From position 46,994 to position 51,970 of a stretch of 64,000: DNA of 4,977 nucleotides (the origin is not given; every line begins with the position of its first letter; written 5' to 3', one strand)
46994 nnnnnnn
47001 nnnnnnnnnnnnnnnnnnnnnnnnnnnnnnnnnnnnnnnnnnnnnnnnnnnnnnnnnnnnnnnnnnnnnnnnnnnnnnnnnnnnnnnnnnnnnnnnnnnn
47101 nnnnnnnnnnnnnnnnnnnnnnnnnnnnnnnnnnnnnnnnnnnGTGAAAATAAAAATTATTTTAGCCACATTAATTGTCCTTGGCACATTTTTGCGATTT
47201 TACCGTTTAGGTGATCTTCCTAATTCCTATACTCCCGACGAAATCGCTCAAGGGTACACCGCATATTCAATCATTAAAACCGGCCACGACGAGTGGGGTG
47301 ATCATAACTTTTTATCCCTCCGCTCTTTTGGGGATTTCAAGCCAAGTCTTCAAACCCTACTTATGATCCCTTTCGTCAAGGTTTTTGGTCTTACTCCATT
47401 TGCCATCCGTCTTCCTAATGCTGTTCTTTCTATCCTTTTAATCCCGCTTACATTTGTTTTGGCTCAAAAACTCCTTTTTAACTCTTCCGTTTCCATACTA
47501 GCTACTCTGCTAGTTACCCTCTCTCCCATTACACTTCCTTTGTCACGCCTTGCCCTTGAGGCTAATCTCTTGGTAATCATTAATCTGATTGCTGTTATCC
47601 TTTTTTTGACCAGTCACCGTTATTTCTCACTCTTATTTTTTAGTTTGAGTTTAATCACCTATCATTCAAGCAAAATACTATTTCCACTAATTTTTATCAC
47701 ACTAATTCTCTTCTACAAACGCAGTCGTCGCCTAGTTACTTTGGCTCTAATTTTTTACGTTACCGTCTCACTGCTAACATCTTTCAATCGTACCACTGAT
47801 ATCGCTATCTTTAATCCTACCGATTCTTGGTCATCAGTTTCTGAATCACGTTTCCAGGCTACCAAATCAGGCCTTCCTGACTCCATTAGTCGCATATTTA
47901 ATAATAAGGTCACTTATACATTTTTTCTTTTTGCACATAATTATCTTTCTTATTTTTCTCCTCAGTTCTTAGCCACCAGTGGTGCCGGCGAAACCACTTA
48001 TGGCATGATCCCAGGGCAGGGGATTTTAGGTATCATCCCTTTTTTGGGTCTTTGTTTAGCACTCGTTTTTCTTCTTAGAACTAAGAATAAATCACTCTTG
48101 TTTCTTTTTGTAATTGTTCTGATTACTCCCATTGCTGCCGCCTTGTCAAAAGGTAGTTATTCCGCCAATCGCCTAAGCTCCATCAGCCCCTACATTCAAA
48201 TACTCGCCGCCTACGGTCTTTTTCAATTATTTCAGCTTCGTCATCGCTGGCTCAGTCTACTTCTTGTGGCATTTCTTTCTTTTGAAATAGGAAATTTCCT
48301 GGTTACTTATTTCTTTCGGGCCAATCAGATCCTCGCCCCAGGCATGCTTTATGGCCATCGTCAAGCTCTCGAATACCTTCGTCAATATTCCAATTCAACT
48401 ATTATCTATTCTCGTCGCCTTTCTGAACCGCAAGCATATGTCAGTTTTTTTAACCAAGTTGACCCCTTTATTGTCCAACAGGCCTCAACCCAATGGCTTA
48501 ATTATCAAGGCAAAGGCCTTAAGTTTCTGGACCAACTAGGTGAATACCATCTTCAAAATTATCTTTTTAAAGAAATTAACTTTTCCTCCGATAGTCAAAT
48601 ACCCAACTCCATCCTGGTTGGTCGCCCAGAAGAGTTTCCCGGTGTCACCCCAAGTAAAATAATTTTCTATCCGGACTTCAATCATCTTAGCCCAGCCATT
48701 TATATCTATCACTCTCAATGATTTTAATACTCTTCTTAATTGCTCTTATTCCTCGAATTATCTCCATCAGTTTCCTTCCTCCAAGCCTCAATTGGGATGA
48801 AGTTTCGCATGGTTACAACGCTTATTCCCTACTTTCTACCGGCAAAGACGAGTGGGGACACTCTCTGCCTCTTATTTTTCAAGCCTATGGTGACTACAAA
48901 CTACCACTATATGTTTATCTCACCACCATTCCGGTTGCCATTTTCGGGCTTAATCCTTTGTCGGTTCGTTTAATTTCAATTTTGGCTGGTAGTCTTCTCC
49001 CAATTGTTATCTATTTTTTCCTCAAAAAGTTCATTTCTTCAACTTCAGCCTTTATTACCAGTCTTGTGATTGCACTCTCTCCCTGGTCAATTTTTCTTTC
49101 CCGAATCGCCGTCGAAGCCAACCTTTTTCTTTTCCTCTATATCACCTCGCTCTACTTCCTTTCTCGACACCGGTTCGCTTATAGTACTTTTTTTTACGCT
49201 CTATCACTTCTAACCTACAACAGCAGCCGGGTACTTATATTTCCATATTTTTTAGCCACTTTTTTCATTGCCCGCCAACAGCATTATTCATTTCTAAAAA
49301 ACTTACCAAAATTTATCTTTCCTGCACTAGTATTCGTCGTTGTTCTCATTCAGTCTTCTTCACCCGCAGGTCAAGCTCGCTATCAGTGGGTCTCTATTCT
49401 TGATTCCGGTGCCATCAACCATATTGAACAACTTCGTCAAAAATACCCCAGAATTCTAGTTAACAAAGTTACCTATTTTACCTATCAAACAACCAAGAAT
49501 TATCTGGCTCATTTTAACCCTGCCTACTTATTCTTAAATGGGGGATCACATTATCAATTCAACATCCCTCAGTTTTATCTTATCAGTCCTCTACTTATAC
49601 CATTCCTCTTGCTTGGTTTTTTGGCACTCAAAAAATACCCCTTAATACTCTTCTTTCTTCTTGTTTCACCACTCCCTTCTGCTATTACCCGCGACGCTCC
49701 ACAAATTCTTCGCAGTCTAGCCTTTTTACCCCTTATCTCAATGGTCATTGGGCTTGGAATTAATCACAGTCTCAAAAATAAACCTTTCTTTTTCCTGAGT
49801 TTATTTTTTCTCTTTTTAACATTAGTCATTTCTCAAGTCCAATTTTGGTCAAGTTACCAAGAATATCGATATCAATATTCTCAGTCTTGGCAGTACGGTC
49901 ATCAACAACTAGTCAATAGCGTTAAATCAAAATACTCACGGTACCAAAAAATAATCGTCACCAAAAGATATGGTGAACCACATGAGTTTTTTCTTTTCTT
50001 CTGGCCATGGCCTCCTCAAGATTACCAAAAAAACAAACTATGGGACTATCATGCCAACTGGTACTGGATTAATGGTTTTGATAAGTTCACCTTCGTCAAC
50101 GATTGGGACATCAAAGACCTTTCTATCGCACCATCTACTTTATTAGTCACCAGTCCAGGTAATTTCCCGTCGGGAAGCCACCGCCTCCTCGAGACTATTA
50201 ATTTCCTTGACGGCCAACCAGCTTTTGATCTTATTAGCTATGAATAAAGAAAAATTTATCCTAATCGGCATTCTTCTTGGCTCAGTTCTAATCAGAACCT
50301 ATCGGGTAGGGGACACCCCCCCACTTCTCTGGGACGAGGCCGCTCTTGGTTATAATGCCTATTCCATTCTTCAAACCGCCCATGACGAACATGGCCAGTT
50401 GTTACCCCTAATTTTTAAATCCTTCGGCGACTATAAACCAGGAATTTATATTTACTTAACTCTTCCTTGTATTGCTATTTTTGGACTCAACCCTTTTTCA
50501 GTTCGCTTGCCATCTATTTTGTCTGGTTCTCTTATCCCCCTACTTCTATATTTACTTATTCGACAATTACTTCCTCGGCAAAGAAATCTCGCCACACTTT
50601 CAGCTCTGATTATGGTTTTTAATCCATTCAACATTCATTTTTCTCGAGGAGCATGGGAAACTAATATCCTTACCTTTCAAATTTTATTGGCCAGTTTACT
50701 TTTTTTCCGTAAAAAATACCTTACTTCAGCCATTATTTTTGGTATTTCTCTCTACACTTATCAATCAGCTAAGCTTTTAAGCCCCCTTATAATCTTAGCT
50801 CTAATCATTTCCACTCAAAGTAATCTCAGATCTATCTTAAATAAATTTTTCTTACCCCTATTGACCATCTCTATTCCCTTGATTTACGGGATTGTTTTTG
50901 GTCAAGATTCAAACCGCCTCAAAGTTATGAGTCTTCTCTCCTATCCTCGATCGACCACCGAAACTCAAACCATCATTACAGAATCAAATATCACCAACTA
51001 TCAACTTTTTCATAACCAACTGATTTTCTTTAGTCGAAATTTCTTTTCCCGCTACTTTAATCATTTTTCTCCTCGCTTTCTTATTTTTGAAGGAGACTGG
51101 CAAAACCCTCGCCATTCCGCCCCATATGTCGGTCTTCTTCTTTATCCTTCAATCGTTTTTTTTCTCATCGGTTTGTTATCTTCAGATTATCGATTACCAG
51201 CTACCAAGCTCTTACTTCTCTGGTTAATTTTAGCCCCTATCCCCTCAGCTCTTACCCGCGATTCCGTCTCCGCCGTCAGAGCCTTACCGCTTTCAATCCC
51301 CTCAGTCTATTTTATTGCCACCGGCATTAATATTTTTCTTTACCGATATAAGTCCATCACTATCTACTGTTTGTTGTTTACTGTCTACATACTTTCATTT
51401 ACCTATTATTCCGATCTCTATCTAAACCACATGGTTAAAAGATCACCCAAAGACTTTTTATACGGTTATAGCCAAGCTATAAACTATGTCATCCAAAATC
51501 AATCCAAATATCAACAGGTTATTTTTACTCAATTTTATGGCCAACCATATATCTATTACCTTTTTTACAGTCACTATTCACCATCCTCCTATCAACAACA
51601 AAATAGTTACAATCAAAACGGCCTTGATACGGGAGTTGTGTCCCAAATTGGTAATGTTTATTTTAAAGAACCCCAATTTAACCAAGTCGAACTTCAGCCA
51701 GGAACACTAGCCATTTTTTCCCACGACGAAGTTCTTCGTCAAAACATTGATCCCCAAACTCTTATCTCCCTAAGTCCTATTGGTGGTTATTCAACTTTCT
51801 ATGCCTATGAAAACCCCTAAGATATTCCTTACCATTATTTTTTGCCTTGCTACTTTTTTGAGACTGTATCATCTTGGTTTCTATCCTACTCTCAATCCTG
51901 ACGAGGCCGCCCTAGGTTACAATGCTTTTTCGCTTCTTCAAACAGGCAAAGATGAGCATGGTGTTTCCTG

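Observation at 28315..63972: A glycosylation super-cluster of about 35 kb, all on one strand, with at least 10 GT-C membrane transferases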

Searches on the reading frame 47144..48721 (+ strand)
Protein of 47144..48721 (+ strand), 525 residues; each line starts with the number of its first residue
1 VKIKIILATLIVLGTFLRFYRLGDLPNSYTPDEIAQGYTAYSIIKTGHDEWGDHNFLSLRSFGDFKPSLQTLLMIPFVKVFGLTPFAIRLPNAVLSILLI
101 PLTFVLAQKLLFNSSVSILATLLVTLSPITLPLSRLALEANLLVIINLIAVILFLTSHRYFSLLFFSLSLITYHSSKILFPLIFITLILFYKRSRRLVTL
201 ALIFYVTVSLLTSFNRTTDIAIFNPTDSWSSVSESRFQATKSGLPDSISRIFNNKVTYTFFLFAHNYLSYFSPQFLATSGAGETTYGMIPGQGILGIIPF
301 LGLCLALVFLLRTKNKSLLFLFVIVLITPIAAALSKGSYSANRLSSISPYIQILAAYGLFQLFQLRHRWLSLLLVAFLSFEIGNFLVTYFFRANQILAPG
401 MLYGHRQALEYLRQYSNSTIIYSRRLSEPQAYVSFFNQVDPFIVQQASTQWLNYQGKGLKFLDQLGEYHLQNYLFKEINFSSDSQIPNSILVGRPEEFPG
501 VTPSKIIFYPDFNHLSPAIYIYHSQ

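Call 4: search_protein_families(library=pfam, proteins=[window:47144-48721:+], max_evalue=0.01)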
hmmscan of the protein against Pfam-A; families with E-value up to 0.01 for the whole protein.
window:47144-48721:+ (525 aa): 2 families
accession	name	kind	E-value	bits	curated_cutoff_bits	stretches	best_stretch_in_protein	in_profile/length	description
PF02366.24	PMT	-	1.5e-09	38.3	22.7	1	10-189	3-192/245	Dolichyl-phosphate-mannose-protein mannosyltransferase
PF19455.4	DUF5993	-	0.0099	16.5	27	1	298-328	3-33/50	Family of unknown function (DUF5993)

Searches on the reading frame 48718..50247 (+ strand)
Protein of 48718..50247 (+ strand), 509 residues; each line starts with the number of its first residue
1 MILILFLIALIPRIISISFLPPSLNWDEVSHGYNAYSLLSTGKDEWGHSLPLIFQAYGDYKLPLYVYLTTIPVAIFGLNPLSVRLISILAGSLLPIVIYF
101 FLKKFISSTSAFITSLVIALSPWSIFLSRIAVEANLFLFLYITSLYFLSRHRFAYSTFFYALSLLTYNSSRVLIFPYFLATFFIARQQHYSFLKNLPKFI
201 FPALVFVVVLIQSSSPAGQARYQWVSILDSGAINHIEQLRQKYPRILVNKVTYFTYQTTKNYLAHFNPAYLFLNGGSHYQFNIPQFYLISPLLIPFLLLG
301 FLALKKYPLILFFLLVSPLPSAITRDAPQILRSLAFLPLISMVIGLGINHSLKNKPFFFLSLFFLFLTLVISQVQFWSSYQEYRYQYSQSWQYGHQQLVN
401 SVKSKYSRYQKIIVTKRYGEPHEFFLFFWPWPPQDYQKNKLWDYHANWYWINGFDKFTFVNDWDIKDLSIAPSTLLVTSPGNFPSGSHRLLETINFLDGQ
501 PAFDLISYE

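Call 4: search_protein_families(library=pfam, proteins=[window:48718-50247:+], max_evalue=0.01)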
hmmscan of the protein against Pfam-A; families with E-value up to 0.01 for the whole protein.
window:48718-50247:+ (509 aa): 1 family
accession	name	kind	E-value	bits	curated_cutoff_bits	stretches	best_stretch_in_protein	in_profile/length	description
PF13231.12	PMT_2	-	4.6e-08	33.9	26.1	1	63-209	4-154/160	Dolichyl-phosphate-mannose-protein mannosyltransferase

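Call 15: search_protein_families(library=ncbifam, proteins=[window:48718-50247:+], max_evalue=0.01)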
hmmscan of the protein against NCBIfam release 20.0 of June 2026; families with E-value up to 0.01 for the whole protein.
window:48718-50247:+ (509 aa): 2 families
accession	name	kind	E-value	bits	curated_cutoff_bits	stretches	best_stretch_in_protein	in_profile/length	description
TIGR03663.1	TIGR03663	subfamily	3.1e-08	33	126.25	1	2-183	4-178/435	flippase activity-associated protein Agl23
NF046093.1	AZOBR_p60025_fam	subfamily_domain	0.0056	15.9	150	1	73-189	104-217/232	AZOBR_p60025 family cell surface glycopolymer formation protein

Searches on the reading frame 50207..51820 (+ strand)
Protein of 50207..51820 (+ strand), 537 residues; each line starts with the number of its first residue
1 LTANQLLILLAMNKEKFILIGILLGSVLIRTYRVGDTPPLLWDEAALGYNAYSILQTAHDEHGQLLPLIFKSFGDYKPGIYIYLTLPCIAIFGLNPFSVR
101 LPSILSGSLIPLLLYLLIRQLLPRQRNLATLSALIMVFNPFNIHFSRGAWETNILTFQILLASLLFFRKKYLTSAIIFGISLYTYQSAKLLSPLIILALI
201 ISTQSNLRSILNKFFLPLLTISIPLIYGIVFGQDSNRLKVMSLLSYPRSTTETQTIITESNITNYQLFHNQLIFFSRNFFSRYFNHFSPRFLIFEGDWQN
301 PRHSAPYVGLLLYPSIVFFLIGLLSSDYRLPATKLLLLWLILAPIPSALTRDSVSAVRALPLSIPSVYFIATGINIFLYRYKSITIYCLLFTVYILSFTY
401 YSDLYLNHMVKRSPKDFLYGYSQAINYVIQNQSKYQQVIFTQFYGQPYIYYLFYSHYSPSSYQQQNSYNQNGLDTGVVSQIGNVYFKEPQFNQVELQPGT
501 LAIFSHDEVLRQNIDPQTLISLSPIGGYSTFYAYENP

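Call 4: search_protein_families(library=pfam, proteins=[window:50207-51820:+], max_evalue=0.01)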
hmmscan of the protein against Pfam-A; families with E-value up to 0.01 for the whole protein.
window:50207-51820:+ (537 aa): 1 family
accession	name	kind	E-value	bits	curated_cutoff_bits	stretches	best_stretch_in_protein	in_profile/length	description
PF13231.12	PMT_2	-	7.1e-09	36.5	26.1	1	87-223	12-151/160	Dolichyl-phosphate-mannose-protein mannosyltransferase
